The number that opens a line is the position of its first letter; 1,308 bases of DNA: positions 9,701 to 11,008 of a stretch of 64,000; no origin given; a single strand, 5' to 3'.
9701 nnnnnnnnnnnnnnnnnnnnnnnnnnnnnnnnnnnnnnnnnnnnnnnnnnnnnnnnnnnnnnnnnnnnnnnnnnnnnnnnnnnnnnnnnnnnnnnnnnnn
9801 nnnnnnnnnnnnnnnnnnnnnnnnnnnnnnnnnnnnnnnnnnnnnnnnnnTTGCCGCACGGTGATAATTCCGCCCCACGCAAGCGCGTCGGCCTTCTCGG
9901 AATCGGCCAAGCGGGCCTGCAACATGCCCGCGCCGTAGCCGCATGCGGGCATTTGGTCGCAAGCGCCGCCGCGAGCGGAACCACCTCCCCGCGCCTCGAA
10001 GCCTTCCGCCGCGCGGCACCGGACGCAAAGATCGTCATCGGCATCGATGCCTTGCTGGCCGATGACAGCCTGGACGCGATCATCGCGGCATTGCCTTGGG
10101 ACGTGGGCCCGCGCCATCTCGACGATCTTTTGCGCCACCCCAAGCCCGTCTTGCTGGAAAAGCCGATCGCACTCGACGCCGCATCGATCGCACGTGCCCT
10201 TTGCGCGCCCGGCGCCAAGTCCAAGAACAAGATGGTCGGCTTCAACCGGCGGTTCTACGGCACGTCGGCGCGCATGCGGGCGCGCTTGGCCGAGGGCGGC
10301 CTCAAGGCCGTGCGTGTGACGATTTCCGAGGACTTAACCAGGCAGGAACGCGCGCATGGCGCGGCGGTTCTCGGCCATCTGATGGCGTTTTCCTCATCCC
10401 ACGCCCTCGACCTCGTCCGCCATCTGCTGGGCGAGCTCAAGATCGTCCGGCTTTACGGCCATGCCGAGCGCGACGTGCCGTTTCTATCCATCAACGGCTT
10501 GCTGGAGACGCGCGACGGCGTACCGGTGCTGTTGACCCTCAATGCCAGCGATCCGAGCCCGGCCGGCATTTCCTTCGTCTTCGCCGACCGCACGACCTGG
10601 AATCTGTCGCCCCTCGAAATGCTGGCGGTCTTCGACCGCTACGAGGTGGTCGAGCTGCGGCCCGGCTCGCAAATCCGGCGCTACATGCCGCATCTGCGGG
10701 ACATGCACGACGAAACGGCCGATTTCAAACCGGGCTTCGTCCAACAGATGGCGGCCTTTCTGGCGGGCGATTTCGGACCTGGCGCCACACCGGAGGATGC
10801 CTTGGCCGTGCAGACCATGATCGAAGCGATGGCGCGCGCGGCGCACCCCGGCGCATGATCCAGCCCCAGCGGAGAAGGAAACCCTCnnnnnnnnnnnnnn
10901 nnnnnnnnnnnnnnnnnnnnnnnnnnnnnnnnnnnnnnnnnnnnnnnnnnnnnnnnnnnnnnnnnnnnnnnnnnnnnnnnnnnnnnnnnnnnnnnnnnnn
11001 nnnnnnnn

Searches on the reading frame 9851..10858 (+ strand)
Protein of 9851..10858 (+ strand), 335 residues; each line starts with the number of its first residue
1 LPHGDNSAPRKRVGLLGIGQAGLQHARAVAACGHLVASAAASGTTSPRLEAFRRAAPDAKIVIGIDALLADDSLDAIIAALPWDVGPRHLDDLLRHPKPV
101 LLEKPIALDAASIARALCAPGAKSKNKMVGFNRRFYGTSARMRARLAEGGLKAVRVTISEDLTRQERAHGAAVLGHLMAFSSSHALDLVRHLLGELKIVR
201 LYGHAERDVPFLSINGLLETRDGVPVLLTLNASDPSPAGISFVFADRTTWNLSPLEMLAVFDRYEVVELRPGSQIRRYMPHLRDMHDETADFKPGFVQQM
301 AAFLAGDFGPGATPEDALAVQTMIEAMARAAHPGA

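Call 6: search_protein_families(library=pfam, proteins=[window:9851-10858:+], max_evalue=0.001)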
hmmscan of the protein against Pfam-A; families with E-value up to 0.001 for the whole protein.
window:9851-10858:+ (335 aa): 1 family
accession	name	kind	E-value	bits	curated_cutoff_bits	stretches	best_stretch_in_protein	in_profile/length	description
PF01408.29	GFO_IDH_MocA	-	4.3e-12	47.2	24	1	12-119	2-108/120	Oxidoreductase family, NAD-binding Rossmann fold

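Call 26: search_protein_families(library=ncbifam, proteins=[window:9851-10858:+], max_evalue=0.001)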
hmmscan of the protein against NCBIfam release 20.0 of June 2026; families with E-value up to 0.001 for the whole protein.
window:9851-10858:+ (335 aa): 3 families
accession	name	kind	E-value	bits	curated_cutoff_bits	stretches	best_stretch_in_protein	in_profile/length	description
TIGR04380.1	myo_inos_iolG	equivalog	2.5e-17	62.8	355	1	12-206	3-197/330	inositol 2-dehydrogenase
NF040723.1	UDP-GlcNAcDh_Arch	equivalog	4.5e-07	29.7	450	1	12-207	2-190/302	UDP-N-acetylglucosamine 3-dehydrogenase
NF008607.0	PRK11579.1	subfamily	0.00026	20.1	330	1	12-159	6-150/346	oxidoreductase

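Call 37: search_solved_structures(query=window:9851-10858:+, max_evalue=0.001)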
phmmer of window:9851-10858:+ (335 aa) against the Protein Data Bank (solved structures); distinct sequences matched with E-value up to 0.001: 25.
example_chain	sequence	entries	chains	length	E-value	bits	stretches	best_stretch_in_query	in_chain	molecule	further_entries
4hkt_A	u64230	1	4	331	1.7e-12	50.4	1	12-197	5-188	Inositol 2-dehydrogenase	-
3euw_A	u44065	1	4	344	2.9e-09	39.7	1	12-195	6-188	Myo-inositol dehydrogenase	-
8zn9_A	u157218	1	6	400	2.3e-07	33.5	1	11-154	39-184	Oxidoreductase, putative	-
4mkx_A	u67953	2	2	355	1.5e-06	30.8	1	3-220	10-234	Inositol dehydrogenase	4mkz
4n54_A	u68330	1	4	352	3e-06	29.8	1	8-220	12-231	Inositol dehydrogenase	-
4l8v_A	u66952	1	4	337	5.6e-06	28.9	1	12-142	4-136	Inositol 2-dehydrogenase/D-chiro-inositol 3-dehydrogenase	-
4l9r_A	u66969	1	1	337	5.6e-06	28.9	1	12-142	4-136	Inositol 2-dehydrogenase/D-chiro-inositol 3-dehydrogenase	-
3gfg_A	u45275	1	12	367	1.1e-05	27.9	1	12-207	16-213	Uncharacterized oxidoreductase yvaA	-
3gdo_A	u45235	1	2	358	1.4e-05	27.6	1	12-207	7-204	Uncharacterized oxidoreductase yvaA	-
3ezy_A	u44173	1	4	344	1.8e-05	27.2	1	12-195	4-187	Dehydrogenase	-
8qc2_A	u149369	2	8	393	2.4e-05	26.8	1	2-111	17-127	Gfo/Idh/MocA family oxidoreductase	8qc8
3mz0_A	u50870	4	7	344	3.4e-05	26.4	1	12-142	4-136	Inositol 2-dehydrogenase/D-chiro-inositol 3-dehydrogenase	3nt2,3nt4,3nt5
3e18_A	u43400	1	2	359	4.4e-05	26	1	13-197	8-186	oxidoreductase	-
1ofg_A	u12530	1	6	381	5.1e-05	25.8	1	13-206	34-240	GLUCOSE-FRUCTOSE OXIDOREDUCTASE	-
1ryd_A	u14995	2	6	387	5.4e-05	25.7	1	13-206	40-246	glucose-fructose oxidoreductase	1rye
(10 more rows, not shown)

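Call 77: search_protein_families(library=phrogs, proteins=[window:9851-10858:+], max_evalue=0.001)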
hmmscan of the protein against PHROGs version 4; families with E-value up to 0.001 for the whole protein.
window:9851-10858:+ (335 aa): 0 families

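Call 78: search_protein_families(library=padloc, proteins=[window:9851-10858:+], max_evalue=0.001)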
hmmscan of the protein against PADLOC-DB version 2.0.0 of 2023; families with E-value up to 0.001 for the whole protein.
window:9851-10858:+ (335 aa): 0 families
